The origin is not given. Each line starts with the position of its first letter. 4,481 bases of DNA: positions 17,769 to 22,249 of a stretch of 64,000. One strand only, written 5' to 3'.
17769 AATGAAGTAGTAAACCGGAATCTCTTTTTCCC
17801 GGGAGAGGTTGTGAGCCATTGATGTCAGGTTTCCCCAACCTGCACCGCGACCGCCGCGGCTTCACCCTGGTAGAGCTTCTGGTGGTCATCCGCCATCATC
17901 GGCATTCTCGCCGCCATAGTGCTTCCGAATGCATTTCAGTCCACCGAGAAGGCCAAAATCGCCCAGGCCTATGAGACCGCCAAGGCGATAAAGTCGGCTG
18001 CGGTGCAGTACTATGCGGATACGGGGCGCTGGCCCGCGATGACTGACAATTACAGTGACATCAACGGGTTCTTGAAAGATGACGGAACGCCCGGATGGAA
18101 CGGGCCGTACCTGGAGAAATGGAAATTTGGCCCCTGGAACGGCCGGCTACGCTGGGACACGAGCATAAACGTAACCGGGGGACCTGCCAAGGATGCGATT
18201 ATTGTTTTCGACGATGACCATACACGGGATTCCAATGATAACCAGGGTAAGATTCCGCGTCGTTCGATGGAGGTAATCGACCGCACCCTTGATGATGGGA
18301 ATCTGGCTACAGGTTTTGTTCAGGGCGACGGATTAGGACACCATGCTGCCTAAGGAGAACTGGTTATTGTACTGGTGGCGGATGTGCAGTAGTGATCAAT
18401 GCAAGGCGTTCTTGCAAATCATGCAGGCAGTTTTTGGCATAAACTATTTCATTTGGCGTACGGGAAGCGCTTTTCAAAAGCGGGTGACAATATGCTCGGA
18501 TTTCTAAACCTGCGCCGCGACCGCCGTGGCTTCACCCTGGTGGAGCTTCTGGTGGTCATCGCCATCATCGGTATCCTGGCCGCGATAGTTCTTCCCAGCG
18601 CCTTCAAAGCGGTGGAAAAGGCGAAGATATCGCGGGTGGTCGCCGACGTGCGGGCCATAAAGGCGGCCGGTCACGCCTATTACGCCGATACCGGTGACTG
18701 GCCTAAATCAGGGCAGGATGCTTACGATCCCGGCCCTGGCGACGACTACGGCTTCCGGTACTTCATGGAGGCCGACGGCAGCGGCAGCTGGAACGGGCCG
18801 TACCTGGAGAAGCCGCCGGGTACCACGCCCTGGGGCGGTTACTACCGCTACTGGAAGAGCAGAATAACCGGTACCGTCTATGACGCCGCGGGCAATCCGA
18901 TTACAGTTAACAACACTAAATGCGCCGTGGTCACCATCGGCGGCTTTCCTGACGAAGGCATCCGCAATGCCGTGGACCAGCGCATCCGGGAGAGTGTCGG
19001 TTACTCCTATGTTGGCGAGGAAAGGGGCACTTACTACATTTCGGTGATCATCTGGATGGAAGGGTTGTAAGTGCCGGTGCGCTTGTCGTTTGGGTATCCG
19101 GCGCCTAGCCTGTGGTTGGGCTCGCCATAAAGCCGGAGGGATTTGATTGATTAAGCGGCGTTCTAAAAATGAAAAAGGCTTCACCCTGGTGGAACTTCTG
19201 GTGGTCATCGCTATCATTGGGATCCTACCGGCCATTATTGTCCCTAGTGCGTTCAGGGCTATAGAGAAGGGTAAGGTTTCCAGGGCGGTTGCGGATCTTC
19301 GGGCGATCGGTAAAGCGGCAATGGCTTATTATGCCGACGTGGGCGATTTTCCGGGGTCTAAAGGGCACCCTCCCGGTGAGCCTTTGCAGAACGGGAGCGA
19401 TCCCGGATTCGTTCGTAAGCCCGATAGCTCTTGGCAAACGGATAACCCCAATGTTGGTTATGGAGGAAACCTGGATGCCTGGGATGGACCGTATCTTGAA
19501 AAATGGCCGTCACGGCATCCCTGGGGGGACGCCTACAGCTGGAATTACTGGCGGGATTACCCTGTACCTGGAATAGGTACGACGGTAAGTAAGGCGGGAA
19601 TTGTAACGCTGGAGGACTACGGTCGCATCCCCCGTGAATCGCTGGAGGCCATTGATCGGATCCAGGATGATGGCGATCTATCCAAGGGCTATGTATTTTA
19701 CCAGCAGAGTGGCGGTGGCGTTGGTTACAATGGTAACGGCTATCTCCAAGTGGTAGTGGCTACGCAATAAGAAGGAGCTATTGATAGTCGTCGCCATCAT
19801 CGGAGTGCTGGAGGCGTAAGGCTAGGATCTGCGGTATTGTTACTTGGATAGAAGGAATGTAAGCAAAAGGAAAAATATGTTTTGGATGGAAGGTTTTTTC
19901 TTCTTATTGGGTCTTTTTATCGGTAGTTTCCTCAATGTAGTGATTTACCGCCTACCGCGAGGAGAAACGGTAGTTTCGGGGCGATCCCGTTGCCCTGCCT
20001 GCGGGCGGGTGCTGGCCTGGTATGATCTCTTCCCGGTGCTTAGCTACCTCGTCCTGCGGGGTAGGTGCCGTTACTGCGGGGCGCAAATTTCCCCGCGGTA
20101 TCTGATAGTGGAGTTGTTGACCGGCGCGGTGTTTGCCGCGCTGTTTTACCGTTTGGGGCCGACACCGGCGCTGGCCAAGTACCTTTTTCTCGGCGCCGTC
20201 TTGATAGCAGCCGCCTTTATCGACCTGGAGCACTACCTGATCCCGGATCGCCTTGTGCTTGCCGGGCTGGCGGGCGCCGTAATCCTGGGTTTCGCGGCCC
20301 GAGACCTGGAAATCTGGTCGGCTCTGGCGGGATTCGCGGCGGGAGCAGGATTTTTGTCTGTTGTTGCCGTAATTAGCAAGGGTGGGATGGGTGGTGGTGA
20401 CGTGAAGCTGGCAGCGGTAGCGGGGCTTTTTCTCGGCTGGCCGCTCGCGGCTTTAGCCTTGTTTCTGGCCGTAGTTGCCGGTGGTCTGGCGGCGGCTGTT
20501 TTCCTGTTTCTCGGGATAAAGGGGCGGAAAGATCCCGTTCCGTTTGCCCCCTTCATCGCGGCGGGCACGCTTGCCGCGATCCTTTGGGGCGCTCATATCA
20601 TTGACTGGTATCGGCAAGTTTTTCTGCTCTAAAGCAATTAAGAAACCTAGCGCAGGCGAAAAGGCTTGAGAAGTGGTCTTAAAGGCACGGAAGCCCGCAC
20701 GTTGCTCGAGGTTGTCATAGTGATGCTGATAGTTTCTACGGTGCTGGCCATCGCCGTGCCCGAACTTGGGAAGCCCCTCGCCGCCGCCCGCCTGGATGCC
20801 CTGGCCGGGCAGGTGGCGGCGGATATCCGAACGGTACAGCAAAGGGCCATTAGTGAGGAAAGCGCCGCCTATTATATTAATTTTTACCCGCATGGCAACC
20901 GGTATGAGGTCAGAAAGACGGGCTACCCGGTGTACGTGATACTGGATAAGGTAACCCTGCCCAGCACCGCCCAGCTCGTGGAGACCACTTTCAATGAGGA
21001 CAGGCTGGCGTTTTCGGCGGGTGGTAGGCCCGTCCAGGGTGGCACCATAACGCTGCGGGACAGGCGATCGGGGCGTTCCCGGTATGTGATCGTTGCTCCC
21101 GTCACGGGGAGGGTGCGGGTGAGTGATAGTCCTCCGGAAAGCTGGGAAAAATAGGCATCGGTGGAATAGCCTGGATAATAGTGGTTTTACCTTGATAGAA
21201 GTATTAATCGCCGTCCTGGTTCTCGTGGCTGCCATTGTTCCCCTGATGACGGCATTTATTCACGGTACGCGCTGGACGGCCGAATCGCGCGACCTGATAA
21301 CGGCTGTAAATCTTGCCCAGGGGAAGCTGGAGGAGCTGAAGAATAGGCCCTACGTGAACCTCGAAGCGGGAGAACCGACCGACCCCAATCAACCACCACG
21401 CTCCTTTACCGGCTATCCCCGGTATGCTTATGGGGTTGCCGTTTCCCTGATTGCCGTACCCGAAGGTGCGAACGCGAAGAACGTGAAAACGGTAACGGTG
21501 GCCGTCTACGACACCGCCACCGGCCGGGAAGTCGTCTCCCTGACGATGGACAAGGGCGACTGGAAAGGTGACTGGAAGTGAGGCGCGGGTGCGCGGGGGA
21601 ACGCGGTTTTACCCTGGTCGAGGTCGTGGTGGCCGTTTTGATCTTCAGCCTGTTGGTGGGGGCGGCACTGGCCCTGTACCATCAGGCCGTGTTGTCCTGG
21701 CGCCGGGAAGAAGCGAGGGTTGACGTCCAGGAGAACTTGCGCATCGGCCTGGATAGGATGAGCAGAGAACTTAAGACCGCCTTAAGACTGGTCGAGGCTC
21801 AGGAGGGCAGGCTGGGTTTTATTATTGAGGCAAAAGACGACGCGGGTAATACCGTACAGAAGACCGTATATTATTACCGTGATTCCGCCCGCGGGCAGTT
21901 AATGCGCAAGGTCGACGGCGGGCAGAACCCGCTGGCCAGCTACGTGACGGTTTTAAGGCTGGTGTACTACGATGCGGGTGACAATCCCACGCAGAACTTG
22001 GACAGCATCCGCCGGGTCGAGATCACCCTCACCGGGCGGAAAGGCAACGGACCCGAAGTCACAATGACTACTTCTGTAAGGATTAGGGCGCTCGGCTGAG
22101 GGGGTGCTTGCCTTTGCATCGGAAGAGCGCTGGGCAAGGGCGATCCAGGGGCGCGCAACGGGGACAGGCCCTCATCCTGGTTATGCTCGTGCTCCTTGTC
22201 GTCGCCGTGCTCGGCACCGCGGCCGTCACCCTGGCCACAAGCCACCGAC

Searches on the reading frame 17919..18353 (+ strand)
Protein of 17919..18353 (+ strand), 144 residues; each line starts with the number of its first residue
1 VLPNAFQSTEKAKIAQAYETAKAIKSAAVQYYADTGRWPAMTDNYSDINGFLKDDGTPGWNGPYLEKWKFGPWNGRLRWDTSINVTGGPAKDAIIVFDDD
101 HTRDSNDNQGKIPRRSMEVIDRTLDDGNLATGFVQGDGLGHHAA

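Call 3: search_protein_families(library=pfam, proteins=[window:17919-18353:+], max_evalue=0.01)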
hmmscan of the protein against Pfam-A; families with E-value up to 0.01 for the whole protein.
window:17919-18353:+ (144 aa): 2 families
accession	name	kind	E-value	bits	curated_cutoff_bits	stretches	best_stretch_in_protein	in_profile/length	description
PF08334.16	T2SSG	-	4.1e-05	24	21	1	6-79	3-76/108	Type II secretion system (T2SS), protein G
PF22434.1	PilW_C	-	0.0055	16.9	27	1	10-45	3-38/128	PilW, C-terminal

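Call 18: find_related_loci(query=window:17919-18353:+, collection=metagenome_contigs, flank=5000)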
Query window:17919-18353:+ (144 aa) in metagenome_contigs; peptide patterns used: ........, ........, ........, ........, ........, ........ (x = any residue, [..] = any of these).
347 stretches matched a pattern; 5 encode a relative of the query (tblastn E <= 1e-3); 5 distinct loci.
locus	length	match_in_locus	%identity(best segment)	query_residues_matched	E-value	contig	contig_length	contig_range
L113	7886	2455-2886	93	1-144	2e-90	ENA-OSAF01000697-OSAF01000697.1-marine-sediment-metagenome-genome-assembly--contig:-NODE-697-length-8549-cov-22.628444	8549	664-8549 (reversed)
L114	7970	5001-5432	92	1-144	2e-90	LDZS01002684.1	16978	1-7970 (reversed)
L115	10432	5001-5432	81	1-144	6e-80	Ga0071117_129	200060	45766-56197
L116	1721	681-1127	59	3-144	2e-52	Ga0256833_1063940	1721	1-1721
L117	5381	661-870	29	3-73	2e-6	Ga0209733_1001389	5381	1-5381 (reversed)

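Call 51: find_homologous_proteins(query=window:17919-18353:+, max_evalue=1e-20)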
Query window:17919-18353:+ (144 aa): 10 proteins with E <= 1e-20 among 26 candidates.
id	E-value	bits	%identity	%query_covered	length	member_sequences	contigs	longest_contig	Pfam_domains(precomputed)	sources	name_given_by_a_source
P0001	2.3e-86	305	92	100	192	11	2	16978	PF07963.18,PF22434.2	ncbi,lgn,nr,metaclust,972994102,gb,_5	ncbi:MAG: N-terminal methylation [Clostridia bacterium 62_21]|nr:MAG: N-terminal methylation [Clostr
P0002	4.7e-86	304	92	100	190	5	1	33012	PF07963.18,PF22434.2,PF08334.17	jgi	jgi:general secretion pathway protein G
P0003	2.9e-84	299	90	100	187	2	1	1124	PF07963.18,PF22434.2,PF08334.17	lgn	-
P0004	1.4e-75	270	81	100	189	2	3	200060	PF07963.18,PF22434.2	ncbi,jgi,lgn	jgi:general secretion pathway protein G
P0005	4.0e-46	175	59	99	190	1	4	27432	PF07963.18,PF22434.2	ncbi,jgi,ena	-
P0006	1.1e-39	154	50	99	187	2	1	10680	PF07963.18,PF22434.2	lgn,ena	-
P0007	4.6e-39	152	93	50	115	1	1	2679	PF07963.18,PF22434.2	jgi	-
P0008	1.2e-35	141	50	97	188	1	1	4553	PF22434.2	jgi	-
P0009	1.8e-34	137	84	53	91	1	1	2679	-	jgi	-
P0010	3.7e-30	123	47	96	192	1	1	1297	PF07963.18,PF22434.2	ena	-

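Call 52: find_encoding_contigs(protein=P0007, flank=3000, max_places=3)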
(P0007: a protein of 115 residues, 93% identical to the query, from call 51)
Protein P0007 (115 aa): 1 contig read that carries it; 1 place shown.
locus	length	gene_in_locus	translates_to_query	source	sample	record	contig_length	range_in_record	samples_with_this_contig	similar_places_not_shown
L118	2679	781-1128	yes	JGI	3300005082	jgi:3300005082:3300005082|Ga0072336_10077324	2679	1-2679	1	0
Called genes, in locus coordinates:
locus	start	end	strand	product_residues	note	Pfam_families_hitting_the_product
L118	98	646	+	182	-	PF07963:N_methyl, PF08334:T2SSG (weak), PF22434:PilW_C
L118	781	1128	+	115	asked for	PF07963:N_methyl, PF22434:PilW_C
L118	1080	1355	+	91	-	-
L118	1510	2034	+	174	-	PF22434:PilW_C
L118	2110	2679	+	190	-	?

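Call 53: find_encoding_contigs(protein=P0002, flank=6000, max_places=3)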
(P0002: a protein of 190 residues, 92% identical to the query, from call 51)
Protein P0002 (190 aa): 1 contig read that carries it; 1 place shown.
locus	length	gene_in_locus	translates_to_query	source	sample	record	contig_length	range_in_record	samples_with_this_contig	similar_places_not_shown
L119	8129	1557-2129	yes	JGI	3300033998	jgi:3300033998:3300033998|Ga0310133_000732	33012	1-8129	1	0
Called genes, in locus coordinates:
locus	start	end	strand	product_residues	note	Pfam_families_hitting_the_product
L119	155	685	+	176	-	PF07963:N_methyl, PF08334:T2SSG, PF22434:PilW_C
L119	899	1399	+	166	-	PF07963:N_methyl, PF08334:T2SSG (weak), PF22434:PilW_C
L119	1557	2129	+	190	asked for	PF07963:N_methyl, PF08334:T2SSG (weak), PF22434:PilW_C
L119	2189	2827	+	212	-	PF07963:N_methyl, PF22434:PilW_C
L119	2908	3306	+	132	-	PF07963:N_methyl (weak)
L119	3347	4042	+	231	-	PF07963:N_methyl (weak)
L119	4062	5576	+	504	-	-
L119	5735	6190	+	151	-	-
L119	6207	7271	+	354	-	PF11104:PilM_2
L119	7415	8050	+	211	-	PF05137:PilN (faint)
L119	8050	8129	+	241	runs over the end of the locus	PF04350:PilO (weak)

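Call 64: search_protein_families(library=ncbifam, proteins=[window:17919-18353:+], max_evalue=0.01)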
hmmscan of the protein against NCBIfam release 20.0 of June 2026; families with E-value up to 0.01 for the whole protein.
window:17919-18353:+ (144 aa): 1 family
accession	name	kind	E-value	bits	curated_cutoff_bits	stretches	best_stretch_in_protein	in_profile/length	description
TIGR01710.1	typeII_sec_gspG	equivalog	0.00042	20.3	88.85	1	2-76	23-98/134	type II secretion system major pseudopilin GspG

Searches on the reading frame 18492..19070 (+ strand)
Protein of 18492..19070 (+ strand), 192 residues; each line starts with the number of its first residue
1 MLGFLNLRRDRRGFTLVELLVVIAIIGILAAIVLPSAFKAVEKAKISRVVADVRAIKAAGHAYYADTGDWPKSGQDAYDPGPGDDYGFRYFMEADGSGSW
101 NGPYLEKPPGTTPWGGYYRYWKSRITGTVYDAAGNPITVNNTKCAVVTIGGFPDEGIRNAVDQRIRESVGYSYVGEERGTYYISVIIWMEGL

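Call 3: search_protein_families(library=pfam, proteins=[window:18492-19070:+], max_evalue=0.01)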
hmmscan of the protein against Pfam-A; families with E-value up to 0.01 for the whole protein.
window:18492-19070:+ (192 aa): 2 families
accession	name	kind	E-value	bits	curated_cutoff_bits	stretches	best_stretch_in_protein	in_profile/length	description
PF07963.17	N_methyl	-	8.4e-11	41.4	21.2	1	8-34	1-27/27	Prokaryotic N-terminal methylation motif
PF08334.16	T2SSG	-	7.7e-05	23.1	21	1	38-123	3-79/108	Type II secretion system (T2SS), protein G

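Call 16: find_encoding_contigs(protein=window:18492-19070:+, flank=3000, max_places=10)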
Protein window:18492-19070:+ (192 aa): no gene with exactly this product is on record in the collection.

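Call 64: search_protein_families(library=ncbifam, proteins=[window:18492-19070:+], max_evalue=0.01)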
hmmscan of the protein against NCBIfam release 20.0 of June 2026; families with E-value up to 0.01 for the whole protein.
window:18492-19070:+ (192 aa): 10 families
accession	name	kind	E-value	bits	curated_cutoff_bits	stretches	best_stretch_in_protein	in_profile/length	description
TIGR01710.1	typeII_sec_gspG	equivalog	8.8e-18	64.6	88.85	1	12-123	1-104/134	type II secretion system major pseudopilin GspG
NF041775.1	typeIV_PilA_Myxo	equivalog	1.3e-11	44.8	400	1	11-89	10-89/214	type IV pilin protein PilA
TIGR02532.1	IV_pilin_GFxxxE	domain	2.2e-09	36.8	16.3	1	11-34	1-24/24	prepilin-type N-terminal cleavage/methylation domain-containing protein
NF007862.0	PRK10574.1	equivalog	7.2e-09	35.9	138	1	10-57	3-50/145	prepilin peptidase-dependent pilin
TIGR01708.2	typeII_sec_gspH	equivalog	6.1e-08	32.9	80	1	12-47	2-37/169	type II secretion system minor pseudopilin GspH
NF040999.1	pilin_ComGC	equivalog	2.3e-06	27.7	75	1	12-69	2-59/84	competence type IV pilus major pilin ComGC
TIGR02596.1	TIGR02596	subfamily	5.5e-05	23.3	70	1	14-48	1-35/196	Verru_Chthon cassette protein D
NF041013.1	T4P_ComGE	equivalog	0.00012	22.1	49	1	12-45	4-37/83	competence type IV pilus minor pilin ComGE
NF007800.0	PRK10506.1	equivalog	0.0015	18.4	158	1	9-44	6-41/163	prepilin peptidase-dependent protein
NF040982.1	ComGD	equivalog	0.0067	16.8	70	1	12-45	2-35/139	competence type IV pilus minor pilin ComGD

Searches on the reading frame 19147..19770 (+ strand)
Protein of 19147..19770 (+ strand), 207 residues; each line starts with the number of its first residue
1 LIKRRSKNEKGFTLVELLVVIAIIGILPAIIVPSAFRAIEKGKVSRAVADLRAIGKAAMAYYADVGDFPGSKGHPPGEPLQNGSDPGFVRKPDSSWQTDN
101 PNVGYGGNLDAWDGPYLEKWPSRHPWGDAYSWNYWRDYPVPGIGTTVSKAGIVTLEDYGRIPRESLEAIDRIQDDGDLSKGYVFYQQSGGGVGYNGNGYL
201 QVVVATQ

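Call 3: search_protein_families(library=pfam, proteins=[window:19147-19770:+], max_evalue=0.01)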
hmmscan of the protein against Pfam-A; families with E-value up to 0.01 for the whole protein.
window:19147-19770:+ (207 aa): 2 families
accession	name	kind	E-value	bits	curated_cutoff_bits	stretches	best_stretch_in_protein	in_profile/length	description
PF07963.17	N_methyl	-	9.7e-09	34.9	21.2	1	7-27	2-22/27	Prokaryotic N-terminal methylation motif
PF08334.16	T2SSG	-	0.00024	21.5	21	0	37-71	4-38/108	Type II secretion system (T2SS), protein G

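Call 64: search_protein_families(library=ncbifam, proteins=[window:19147-19770:+], max_evalue=0.01)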
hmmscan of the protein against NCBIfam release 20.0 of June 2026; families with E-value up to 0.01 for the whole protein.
window:19147-19770:+ (207 aa): 9 families
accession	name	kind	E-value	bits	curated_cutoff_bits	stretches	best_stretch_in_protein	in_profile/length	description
TIGR01710.1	typeII_sec_gspG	equivalog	7.2e-15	55.2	88.85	1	10-131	1-100/134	type II secretion system major pseudopilin GspG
NF041775.1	typeIV_PilA_Myxo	equivalog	2.5e-09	37.4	400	1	6-64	7-65/214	type IV pilin protein PilA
NF007862.0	PRK10574.1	equivalog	1.5e-07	31.6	138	1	7-43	2-38/145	prepilin peptidase-dependent pilin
TIGR01708.2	typeII_sec_gspH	equivalog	2.2e-07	31.1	80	1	9-53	1-45/169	type II secretion system minor pseudopilin GspH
TIGR02532.1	IV_pilin_GFxxxE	domain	3.8e-07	29.7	16.3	1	10-27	2-19/24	prepilin-type N-terminal cleavage/methylation domain-containing protein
NF040999.1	pilin_ComGC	equivalog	8e-06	26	75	1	9-37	1-29/84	competence type IV pilus major pilin ComGC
TIGR02596.1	TIGR02596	subfamily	0.00012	22.2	70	1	12-50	1-39/196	Verru_Chthon cassette protein D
NF041013.1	T4P_ComGE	equivalog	0.00042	20.4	49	1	7-40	1-34/83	competence type IV pilus minor pilin ComGE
NF007800.0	PRK10506.1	equivalog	0.0019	18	158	1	4-29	3-28/163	prepilin peptidase-dependent protein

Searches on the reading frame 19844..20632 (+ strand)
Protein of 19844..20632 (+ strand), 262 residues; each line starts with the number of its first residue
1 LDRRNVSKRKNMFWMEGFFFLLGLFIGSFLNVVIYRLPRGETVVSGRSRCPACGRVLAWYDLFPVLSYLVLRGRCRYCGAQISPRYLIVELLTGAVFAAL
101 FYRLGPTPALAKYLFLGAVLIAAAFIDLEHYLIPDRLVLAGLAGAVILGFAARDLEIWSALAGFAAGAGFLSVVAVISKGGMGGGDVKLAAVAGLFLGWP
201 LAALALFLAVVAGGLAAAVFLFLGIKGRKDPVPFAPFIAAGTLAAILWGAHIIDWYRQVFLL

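Call 3: search_protein_families(library=pfam, proteins=[window:19844-20632:+], max_evalue=0.01)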
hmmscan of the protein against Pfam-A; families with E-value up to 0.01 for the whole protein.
window:19844-20632:+ (262 aa): 3 families
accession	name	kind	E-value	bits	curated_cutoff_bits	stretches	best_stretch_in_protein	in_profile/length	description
PF06750.18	A24_N_bact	-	7.2e-36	122.6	23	1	21-103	1-83/84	Bacterial Peptidase A24 N-terminal domain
PF01478.23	Peptidase_A24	-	9.8e-20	71.4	26.5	1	114-216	1-102/104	Type IV leader peptidase family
PF25207.1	DUF7837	-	0.0082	16.6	27.8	0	73-90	6-23/47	Domain of unknown function (DUF7837)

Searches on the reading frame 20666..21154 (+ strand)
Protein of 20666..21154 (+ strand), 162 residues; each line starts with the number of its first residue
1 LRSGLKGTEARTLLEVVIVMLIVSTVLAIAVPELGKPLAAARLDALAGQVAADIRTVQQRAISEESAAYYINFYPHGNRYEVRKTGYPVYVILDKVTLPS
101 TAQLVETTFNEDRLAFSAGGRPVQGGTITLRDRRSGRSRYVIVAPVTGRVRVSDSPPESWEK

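Call 3: search_protein_families(library=pfam, proteins=[window:20666-21154:+], max_evalue=0.01)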
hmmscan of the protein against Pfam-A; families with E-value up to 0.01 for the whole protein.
window:20666-21154:+ (162 aa): 1 family
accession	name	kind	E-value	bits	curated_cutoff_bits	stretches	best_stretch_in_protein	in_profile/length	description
PF12019.13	GspH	-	6.3e-06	27.1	21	1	47-145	2-106/108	Type II transport protein GspH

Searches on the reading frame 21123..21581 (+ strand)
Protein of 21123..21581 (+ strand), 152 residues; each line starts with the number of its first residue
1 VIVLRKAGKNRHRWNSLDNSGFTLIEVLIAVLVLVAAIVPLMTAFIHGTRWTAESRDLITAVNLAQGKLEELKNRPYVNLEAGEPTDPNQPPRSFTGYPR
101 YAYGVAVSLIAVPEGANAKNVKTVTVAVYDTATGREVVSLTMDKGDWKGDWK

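Call 3: search_protein_families(library=pfam, proteins=[window:21123-21581:+], max_evalue=0.01)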
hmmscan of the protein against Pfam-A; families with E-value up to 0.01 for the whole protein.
window:21123-21581:+ (152 aa): 1 family
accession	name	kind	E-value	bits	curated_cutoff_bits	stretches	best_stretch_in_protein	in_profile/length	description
PF07963.17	N_methyl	-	7.9e-05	22.5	21.2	1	19-38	4-23/27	Prokaryotic N-terminal methylation motif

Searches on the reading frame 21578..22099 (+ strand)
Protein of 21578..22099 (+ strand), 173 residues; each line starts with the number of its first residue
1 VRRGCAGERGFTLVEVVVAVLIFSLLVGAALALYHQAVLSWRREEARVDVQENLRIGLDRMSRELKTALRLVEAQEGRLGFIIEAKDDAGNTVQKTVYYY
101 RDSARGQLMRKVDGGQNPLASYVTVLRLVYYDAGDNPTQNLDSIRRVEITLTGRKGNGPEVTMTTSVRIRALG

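Call 3: search_protein_families(library=pfam, proteins=[window:21578-22099:+], max_evalue=0.01)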
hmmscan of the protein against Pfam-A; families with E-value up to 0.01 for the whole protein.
window:21578-22099:+ (173 aa): 1 family
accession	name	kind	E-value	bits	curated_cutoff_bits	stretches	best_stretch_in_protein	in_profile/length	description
PF07963.17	N_methyl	-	1.6e-07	31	21.2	1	8-31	4-27/27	Prokaryotic N-terminal methylation motif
